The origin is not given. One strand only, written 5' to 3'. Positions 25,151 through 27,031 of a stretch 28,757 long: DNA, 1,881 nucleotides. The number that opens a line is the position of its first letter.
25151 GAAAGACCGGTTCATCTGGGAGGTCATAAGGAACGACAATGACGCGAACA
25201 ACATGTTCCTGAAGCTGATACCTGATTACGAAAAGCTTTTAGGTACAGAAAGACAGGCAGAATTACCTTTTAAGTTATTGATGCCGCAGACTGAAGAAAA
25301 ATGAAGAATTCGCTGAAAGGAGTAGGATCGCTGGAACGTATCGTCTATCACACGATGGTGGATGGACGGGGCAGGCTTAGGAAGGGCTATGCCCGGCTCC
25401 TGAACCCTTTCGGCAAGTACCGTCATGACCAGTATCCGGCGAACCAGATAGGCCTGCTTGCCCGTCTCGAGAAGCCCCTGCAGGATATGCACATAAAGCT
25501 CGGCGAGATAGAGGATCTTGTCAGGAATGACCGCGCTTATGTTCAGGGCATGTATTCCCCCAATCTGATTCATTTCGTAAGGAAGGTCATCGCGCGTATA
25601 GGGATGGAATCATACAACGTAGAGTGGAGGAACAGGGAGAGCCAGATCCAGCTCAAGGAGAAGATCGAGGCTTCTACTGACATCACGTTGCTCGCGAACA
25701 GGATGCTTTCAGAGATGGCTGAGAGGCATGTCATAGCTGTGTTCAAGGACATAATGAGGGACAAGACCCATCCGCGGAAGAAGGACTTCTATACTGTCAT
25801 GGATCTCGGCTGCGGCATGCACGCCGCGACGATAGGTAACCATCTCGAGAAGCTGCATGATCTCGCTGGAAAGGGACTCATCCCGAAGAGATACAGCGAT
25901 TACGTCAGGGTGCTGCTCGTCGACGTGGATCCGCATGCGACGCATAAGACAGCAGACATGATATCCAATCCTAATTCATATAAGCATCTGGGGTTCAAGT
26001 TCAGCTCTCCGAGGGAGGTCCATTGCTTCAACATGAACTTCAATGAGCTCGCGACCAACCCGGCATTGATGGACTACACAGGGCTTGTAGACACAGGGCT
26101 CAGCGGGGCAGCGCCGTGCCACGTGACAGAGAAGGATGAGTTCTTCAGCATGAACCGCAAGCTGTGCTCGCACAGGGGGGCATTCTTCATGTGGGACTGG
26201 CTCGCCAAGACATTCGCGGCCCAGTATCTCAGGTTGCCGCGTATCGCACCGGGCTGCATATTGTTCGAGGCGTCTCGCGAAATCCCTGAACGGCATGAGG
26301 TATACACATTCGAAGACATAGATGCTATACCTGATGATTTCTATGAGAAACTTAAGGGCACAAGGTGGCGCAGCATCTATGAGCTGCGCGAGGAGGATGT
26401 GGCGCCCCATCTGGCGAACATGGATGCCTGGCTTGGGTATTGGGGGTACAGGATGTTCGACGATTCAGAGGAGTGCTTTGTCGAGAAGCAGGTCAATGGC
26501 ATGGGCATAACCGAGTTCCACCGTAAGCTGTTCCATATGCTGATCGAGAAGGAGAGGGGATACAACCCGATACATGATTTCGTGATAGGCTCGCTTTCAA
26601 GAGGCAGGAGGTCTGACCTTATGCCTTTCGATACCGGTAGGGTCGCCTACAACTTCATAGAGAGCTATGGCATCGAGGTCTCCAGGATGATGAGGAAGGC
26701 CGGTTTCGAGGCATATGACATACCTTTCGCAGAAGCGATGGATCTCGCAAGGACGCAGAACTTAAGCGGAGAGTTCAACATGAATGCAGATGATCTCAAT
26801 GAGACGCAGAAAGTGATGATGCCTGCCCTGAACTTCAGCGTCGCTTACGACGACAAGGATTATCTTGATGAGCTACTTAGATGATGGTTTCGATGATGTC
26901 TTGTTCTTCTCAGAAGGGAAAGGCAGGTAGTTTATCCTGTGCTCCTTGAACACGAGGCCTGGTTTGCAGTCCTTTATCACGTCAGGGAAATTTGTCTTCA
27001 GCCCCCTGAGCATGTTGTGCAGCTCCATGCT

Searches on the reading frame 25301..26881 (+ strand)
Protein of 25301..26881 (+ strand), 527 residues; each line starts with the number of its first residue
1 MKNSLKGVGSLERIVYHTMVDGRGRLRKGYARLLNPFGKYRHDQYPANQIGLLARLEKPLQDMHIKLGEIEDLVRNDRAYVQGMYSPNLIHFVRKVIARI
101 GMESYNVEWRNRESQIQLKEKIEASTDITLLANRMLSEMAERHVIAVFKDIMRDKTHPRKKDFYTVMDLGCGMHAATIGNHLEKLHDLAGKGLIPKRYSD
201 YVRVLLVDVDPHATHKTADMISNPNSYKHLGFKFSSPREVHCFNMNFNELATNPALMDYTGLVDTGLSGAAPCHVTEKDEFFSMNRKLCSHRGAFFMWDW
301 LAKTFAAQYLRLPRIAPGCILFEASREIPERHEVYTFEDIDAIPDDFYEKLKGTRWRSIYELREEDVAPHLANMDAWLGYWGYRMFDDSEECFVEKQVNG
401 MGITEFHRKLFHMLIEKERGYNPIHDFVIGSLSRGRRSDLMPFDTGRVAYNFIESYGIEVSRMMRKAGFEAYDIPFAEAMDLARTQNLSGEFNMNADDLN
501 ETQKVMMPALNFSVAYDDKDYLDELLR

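Call 5: search_protein_families(library=pfam, proteins=[window:25301-26881:+], max_evalue=0.01)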
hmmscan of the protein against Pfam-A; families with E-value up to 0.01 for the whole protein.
window:25301-26881:+ (527 aa): 0 families

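Call 7: search_protein_families(library=ncbifam, proteins=[window:25301-26881:+], max_evalue=0.01)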
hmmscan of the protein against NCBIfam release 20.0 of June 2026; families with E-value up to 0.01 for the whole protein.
window:25301-26881:+ (527 aa): 0 families

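Call 8: search_protein_families(library=padloc, proteins=[window:25301-26881:+], max_evalue=0.01)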
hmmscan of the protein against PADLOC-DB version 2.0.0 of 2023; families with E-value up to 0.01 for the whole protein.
window:25301-26881:+ (527 aa): 0 families

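Call 9: search_protein_families(library=phrogs, proteins=[window:25301-26881:+], max_evalue=0.01)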
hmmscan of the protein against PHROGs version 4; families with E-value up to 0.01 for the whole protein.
window:25301-26881:+ (527 aa): 0 families

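Call 92: search_solved_structures(query=window:25301-26881:+, max_evalue=0.01)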
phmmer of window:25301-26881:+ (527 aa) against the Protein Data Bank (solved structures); distinct sequences matched with E-value up to 0.01: 0.
